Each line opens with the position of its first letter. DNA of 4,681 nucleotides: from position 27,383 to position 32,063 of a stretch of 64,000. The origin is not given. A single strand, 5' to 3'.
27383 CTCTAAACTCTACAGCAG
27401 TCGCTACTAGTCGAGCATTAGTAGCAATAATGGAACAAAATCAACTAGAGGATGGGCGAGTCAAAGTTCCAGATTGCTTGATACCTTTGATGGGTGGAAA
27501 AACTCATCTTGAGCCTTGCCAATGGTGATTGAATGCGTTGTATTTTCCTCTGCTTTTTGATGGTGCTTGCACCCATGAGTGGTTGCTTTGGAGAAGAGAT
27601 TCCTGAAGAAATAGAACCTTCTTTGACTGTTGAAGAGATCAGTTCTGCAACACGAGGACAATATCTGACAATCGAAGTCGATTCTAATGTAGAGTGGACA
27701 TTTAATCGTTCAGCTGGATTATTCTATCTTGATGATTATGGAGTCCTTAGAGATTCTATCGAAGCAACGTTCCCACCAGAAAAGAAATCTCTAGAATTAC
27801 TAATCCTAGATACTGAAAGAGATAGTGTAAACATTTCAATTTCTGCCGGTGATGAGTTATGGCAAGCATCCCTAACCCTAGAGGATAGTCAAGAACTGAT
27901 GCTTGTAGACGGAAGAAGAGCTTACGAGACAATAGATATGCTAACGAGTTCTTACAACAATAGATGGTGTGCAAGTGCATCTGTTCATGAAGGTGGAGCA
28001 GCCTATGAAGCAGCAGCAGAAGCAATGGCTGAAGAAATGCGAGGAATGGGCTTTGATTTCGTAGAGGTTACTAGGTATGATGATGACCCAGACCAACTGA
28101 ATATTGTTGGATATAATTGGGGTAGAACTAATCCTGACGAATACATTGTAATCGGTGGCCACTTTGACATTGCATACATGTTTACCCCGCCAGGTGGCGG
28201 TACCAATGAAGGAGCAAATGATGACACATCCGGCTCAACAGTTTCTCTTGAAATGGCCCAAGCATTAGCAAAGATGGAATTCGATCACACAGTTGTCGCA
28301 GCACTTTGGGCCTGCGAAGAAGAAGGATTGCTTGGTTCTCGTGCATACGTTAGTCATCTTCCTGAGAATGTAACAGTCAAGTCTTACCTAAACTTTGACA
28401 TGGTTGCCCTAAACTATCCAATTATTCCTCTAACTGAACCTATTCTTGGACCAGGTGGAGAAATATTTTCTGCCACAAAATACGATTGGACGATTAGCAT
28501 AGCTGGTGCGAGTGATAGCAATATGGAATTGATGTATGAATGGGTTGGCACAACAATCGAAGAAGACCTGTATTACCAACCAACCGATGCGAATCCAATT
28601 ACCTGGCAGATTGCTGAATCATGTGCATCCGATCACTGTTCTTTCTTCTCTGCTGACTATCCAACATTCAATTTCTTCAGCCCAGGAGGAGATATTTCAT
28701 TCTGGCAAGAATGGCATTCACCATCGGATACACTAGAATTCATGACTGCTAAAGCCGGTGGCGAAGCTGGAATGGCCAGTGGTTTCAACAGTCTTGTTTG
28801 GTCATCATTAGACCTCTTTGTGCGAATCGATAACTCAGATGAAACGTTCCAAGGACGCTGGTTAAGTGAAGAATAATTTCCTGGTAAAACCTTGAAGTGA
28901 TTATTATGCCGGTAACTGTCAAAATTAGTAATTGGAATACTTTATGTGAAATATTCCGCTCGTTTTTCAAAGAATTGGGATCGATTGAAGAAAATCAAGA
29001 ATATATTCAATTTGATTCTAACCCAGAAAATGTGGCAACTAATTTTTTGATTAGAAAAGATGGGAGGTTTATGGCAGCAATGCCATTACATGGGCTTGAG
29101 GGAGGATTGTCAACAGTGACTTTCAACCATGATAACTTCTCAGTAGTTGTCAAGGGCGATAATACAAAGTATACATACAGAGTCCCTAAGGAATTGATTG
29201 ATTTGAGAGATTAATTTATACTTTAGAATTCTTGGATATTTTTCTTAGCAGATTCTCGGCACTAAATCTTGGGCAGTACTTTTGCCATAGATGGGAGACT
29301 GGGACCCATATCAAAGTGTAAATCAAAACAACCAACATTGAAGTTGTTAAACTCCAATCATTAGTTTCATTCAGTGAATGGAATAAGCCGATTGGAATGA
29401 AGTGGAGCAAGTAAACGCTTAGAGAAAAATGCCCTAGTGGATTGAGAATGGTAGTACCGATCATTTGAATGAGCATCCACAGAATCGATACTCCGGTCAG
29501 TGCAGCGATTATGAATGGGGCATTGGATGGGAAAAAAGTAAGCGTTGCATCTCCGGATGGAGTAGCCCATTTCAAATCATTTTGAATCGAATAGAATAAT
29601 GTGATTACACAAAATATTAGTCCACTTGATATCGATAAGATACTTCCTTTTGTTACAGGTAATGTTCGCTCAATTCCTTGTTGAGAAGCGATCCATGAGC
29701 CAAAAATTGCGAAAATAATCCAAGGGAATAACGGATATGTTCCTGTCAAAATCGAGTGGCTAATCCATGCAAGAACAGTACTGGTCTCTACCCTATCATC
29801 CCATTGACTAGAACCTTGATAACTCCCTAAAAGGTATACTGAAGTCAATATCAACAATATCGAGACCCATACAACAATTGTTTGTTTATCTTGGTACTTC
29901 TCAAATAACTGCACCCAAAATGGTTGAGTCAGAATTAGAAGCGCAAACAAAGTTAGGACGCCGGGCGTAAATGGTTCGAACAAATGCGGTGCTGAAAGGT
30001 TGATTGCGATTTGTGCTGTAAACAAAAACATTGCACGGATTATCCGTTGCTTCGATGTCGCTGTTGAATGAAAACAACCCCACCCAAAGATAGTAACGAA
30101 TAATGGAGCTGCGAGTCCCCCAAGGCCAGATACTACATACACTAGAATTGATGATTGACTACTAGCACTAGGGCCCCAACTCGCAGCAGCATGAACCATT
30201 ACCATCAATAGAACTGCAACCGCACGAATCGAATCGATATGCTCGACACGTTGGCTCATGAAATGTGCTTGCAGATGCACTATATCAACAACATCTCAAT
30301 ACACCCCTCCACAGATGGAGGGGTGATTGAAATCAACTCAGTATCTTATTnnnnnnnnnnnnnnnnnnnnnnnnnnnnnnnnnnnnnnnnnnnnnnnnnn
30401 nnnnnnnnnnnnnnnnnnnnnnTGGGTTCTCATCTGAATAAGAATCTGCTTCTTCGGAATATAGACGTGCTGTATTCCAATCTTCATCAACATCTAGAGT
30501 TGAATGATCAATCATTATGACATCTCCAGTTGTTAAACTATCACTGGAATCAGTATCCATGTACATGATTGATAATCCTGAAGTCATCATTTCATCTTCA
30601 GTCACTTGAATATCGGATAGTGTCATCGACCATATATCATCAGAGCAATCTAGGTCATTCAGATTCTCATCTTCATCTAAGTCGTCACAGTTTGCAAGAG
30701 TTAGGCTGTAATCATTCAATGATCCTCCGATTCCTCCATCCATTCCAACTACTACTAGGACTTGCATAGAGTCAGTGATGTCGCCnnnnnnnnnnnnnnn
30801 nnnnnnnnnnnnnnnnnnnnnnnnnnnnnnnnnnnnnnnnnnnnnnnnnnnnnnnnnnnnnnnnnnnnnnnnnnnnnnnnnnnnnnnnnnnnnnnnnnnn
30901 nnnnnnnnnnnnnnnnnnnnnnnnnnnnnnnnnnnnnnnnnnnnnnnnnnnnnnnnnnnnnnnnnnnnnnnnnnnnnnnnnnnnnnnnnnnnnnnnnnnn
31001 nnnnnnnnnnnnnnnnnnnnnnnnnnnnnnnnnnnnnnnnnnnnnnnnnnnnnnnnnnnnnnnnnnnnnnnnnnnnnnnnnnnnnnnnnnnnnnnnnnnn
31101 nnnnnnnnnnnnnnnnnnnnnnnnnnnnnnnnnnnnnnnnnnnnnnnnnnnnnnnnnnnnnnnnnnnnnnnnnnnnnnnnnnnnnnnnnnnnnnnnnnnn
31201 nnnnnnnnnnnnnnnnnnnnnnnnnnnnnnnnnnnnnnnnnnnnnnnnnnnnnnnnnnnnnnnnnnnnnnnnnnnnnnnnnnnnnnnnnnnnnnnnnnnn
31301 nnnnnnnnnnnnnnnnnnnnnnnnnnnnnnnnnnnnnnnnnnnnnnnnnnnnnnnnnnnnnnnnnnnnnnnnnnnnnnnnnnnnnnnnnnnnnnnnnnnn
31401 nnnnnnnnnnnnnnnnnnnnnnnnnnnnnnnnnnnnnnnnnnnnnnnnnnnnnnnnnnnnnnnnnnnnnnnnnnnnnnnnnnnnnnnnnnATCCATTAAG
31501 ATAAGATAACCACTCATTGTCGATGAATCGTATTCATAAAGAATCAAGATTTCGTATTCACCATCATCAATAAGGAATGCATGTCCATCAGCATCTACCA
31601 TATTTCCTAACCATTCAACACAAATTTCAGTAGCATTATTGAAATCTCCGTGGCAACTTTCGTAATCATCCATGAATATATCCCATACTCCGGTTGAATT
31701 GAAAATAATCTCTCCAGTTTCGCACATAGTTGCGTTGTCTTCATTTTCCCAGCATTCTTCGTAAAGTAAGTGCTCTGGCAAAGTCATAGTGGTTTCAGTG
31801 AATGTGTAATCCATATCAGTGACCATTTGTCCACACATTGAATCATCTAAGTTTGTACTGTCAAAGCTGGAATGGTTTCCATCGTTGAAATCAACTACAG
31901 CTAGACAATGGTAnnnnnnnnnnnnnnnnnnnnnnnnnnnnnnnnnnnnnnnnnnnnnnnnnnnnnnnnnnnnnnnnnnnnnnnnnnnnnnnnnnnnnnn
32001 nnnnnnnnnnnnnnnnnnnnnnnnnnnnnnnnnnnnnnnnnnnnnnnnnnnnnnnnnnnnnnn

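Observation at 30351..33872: Giant hyper-acidic calcium-binding surface protein: EF-hand tandem repeats + LDLa-like Ca cages + PGF-CTERM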

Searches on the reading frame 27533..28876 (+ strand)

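Call 16: search_protein_families(library=pfam, proteins=[window:27533-28876:+], max_evalue=0.01)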
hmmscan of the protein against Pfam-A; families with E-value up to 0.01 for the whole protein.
window:27533-28876:+ (447 aa): 2 families
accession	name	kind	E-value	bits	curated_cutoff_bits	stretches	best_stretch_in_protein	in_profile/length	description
PF04389.22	Peptidase_M28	-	4.9e-27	95.4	21.3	1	196-408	6-181/193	Peptidase family M28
PF01546.33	Peptidase_M20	-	0.0027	18.1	24.6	1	227-316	32-113/206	Peptidase family M20/M25/M40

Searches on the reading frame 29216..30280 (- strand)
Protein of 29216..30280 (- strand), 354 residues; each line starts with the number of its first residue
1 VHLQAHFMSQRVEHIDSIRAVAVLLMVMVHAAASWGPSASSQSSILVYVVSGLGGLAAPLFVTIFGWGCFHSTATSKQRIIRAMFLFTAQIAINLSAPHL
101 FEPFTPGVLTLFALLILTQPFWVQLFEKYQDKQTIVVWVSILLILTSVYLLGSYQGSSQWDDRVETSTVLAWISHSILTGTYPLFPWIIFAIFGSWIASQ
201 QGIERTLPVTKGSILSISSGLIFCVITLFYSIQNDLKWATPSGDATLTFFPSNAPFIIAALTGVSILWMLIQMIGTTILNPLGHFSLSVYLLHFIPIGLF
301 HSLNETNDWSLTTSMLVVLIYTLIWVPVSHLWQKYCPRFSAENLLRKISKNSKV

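Call 16: search_protein_families(library=pfam, proteins=[window:29216-30280:-], max_evalue=0.01)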
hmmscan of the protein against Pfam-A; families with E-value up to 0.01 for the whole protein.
window:29216-30280:- (354 aa): 3 families
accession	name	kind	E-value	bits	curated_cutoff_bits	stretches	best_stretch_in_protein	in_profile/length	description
PF01757.29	Acyl_transf_3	-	4.2e-11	42.9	31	1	15-325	4-320/326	Acyltransferase domain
PF07786.18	HGSNAT_cat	-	1.4e-08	35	22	1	11-199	1-182/222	Heparan-alpha-glucosaminide N-acetyltransferase, catalytic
PF05857.17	TraX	-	8.2e-05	23.1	25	1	16-146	3-120/217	TraX protein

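Call 69: search_protein_families(library=ncbifam, proteins=[window:29216-30280:-], max_evalue=0.1)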
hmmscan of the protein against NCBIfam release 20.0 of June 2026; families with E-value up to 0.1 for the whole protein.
window:29216-30280:- (354 aa): 0 families

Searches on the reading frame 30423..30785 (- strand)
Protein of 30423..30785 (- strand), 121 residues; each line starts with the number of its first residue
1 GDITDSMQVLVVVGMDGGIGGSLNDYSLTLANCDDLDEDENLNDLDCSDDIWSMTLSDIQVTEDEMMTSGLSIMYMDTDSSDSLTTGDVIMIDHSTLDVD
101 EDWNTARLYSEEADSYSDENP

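Call 73: search_solved_structures(query=A4, max_evalue=10, show_alignments=2)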
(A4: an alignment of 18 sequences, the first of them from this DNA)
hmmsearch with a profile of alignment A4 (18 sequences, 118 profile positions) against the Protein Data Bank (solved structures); distinct sequences matched with E-value up to 10: 3.
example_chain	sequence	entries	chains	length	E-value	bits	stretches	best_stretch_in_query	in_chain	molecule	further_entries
1s6j_A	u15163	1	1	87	0.35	14.4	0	73-88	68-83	Calcium-dependent protein kinase SK5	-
1s6i_A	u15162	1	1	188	1.1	12.8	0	73-97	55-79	Calcium-dependent protein kinase SK5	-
6s6b_K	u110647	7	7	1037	1.3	12.5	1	17-62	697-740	CRISPR-associated protein, Cmr2 family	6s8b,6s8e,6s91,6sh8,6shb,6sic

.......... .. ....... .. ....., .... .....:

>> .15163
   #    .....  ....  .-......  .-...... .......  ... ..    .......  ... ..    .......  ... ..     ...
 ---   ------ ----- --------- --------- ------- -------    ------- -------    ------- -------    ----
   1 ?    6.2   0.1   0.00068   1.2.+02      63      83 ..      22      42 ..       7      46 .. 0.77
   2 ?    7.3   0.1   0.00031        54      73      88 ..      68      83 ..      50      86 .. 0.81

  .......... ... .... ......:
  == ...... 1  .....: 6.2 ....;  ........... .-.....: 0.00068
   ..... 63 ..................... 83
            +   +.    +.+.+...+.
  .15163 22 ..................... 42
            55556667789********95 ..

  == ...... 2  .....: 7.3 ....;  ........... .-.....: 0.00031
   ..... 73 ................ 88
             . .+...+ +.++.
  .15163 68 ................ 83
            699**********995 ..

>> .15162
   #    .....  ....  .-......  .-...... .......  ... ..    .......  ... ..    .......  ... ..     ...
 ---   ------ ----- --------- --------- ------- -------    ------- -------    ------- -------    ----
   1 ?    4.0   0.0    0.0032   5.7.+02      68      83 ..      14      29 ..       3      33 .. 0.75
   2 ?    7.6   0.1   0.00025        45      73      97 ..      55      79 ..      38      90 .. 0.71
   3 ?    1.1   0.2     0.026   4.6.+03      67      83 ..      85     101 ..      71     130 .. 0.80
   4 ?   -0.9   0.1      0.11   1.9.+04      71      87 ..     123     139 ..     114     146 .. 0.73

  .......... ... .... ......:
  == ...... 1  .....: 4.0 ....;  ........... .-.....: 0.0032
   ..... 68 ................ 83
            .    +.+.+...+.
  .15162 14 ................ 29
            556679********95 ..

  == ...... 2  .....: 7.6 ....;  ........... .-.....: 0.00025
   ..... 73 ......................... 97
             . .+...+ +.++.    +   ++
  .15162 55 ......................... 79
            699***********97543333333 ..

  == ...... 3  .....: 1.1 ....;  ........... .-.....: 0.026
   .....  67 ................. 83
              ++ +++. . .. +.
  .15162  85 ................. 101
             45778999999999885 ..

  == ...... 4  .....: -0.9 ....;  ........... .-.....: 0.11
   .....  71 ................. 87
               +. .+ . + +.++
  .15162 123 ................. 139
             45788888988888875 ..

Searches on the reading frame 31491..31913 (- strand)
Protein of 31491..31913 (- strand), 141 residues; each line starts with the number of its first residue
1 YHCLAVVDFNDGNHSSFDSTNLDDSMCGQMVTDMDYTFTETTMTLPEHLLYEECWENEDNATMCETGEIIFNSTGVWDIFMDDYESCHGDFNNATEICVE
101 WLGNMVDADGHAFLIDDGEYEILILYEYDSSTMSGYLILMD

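Call 67: search_solved_structures(query=A3, max_evalue=10, show_alignments=1)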
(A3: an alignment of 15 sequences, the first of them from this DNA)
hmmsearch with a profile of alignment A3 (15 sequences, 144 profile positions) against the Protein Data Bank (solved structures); distinct sequences matched with E-value up to 10: 0.
